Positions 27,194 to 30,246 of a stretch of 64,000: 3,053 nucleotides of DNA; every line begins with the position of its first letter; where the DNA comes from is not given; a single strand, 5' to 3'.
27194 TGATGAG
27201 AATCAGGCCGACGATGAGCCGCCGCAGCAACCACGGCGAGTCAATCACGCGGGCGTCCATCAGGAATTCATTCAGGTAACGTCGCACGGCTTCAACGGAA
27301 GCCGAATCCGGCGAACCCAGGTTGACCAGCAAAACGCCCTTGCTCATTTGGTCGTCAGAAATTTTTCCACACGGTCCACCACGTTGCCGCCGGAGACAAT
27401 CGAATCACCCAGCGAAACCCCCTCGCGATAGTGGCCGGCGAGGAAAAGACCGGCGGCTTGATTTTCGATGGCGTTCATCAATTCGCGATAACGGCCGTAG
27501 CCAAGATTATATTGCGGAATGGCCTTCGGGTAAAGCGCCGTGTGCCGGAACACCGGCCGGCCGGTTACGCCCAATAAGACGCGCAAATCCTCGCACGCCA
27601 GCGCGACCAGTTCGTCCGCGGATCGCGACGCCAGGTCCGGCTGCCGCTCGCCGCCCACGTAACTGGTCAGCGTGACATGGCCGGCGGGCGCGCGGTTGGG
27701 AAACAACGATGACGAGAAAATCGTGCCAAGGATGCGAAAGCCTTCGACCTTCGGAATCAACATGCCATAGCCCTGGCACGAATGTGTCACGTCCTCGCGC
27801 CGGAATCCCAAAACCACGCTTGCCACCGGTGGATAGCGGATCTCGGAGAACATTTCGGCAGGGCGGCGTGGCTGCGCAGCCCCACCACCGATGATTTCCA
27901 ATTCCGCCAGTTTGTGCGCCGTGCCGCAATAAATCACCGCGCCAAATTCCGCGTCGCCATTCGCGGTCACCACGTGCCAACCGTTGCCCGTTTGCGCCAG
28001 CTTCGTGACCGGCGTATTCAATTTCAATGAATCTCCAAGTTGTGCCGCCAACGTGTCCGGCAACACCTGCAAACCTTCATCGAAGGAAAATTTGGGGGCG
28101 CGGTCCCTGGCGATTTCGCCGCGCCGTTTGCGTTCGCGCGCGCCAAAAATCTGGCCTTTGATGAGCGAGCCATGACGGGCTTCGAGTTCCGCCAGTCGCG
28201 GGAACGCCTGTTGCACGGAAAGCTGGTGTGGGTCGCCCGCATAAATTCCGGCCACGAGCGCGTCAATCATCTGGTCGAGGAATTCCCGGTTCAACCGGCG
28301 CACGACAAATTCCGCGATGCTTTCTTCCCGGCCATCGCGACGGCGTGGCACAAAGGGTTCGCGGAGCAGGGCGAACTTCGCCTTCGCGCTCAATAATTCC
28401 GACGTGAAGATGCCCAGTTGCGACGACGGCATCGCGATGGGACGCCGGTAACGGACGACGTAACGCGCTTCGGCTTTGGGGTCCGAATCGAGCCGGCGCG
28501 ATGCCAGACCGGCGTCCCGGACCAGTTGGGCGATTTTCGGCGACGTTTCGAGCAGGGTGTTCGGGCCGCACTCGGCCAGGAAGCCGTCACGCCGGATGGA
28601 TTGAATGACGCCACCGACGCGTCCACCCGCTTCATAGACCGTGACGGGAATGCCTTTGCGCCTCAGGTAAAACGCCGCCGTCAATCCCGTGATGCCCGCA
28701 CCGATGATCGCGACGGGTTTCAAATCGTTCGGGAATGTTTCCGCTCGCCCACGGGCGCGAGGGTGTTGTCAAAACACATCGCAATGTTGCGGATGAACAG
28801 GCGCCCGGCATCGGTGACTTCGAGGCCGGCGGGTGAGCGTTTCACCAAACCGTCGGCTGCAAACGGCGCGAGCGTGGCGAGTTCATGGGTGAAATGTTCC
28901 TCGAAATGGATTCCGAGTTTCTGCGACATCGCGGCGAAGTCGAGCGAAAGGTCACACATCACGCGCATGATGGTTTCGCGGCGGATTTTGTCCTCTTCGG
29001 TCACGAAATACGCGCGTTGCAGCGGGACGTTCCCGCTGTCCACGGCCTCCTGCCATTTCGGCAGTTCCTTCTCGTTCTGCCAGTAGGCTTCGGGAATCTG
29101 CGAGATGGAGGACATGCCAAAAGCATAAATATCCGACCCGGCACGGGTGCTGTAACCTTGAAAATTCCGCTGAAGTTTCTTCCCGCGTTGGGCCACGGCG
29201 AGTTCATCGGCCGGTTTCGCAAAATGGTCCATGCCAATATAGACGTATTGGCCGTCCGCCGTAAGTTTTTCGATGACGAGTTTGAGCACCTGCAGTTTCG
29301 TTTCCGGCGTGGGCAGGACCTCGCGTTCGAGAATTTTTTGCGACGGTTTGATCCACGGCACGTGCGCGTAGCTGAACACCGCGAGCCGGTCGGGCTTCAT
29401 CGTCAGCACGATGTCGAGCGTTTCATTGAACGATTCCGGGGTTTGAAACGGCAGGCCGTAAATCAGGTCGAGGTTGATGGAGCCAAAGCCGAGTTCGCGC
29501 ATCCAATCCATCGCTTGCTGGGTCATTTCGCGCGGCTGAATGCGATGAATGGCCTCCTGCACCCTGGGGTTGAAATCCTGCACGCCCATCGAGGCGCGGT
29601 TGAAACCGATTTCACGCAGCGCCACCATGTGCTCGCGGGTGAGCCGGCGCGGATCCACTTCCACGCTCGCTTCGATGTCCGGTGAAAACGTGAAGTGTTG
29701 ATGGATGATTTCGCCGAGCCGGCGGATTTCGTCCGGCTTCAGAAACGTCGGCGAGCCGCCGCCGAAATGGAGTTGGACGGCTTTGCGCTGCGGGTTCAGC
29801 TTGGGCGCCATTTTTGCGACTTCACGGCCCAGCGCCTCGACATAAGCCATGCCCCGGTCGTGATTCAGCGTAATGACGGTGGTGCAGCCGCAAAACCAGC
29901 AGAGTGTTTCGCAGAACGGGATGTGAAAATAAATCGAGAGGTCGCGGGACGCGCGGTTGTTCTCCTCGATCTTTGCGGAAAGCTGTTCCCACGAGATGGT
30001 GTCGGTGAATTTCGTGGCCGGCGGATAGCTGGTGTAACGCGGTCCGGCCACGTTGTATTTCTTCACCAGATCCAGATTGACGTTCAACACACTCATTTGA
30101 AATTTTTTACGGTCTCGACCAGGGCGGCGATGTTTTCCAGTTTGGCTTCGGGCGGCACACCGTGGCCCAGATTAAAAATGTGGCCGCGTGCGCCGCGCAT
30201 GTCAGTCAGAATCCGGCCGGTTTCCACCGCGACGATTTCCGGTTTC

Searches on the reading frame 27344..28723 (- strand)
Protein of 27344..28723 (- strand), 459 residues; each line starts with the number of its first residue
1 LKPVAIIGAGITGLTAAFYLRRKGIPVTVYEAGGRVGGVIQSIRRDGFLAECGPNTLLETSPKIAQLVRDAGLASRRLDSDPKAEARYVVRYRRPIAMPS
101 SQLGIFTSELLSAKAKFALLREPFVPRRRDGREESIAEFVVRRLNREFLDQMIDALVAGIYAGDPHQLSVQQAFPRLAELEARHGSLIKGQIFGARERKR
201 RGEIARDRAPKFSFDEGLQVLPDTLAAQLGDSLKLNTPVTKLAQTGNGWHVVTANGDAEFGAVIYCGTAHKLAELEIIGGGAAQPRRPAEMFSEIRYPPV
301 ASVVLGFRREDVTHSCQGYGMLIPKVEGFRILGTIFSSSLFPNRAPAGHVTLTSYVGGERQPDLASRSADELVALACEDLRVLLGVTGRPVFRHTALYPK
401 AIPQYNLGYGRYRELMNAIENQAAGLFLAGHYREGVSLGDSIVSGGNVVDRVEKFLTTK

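Call 74: search_protein_families(library=pfam, proteins=[window:27344-28723:-], max_evalue=0.00001)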
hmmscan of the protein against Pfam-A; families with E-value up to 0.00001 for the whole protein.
window:27344-28723:- (459 aa): 3 families
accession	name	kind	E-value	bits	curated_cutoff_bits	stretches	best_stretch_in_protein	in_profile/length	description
PF01593.30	Amino_oxidase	-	1.3e-61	209.7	19.8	1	11-452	1-442/443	Flavin containing amine oxidoreductase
PF13450.12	NAD_binding_8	-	7.2e-16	58.7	21.9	1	6-70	1-67/68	NAD(P)-binding Rossmann-like domain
PF01266.30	DAO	-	1.7e-11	44.7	27.9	1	4-194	2-174/353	FAD dependent oxidoreductase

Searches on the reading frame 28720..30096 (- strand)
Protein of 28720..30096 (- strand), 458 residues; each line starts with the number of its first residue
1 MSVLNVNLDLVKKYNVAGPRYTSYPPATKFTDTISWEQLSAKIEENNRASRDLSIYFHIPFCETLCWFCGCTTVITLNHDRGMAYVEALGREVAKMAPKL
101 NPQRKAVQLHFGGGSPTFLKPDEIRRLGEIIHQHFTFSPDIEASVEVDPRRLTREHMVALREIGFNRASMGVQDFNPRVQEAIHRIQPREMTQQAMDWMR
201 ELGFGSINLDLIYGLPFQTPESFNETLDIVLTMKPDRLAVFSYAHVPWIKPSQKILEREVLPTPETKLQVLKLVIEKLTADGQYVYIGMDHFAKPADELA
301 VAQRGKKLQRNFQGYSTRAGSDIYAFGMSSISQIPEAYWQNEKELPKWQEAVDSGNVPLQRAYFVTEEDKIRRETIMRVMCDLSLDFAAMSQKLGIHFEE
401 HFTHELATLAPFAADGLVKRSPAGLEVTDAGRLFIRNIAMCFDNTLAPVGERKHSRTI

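Call 74: search_protein_families(library=pfam, proteins=[window:28720-30096:-], max_evalue=0.00001)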
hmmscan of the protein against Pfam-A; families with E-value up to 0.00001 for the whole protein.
window:28720-30096:- (458 aa): 2 families
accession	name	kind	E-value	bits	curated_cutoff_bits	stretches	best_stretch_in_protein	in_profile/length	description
PF04055.27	Radical_SAM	-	8.7e-23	81.7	29.5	1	57-228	2-164/166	Radical SAM superfamily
PF06969.22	HemN_C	-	1.7e-10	41.3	24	1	365-434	1-67/67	HemN C-terminal domain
